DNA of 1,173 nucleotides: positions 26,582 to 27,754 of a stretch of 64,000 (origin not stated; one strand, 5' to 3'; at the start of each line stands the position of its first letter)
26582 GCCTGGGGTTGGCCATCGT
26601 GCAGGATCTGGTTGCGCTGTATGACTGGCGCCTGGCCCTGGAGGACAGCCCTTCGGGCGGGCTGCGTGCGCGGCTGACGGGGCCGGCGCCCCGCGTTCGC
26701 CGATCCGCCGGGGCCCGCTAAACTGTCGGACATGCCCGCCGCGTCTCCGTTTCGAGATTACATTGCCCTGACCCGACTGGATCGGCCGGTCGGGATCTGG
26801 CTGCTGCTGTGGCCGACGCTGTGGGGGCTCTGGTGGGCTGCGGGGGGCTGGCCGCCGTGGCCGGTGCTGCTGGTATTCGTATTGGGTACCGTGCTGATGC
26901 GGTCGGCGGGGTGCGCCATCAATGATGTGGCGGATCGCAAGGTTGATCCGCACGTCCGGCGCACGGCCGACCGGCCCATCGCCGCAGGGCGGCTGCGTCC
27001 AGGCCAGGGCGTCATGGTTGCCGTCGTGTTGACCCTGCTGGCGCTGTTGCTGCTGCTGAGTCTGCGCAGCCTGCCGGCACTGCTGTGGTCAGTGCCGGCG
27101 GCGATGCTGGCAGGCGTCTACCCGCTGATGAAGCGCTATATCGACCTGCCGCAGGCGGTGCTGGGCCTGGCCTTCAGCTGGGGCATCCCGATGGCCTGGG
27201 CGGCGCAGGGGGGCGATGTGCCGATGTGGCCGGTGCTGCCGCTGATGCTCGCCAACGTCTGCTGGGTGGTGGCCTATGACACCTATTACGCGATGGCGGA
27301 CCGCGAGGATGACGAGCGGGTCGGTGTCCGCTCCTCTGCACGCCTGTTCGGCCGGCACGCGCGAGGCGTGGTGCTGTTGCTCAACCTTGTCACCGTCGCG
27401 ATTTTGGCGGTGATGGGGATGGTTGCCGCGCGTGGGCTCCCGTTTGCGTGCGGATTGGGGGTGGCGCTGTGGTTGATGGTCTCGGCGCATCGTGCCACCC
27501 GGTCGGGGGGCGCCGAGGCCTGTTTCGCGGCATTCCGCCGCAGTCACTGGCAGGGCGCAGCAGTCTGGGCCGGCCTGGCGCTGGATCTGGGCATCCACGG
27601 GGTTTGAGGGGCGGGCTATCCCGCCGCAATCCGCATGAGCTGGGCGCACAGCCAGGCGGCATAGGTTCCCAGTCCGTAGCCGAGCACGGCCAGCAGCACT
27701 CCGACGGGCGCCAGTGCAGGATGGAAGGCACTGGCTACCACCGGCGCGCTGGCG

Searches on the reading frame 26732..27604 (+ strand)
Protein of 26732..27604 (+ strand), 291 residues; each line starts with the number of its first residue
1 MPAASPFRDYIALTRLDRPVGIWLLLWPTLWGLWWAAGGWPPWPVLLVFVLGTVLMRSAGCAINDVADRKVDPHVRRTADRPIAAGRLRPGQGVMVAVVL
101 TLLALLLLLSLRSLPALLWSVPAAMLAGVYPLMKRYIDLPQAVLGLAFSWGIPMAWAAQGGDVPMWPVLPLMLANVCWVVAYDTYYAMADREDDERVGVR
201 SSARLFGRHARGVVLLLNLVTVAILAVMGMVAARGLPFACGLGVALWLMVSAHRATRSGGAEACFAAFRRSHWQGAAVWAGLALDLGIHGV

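Call 67: search_protein_families(library=pfam, proteins=[window:26732-27604:+], max_evalue=0.00001)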
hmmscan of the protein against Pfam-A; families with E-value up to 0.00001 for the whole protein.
window:26732-27604:+ (291 aa): 1 family
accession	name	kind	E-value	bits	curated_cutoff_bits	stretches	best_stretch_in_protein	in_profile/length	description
PF01040.23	UbiA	-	1e-61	208.9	34.2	1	25-268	1-244/250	UbiA prenyltransferase family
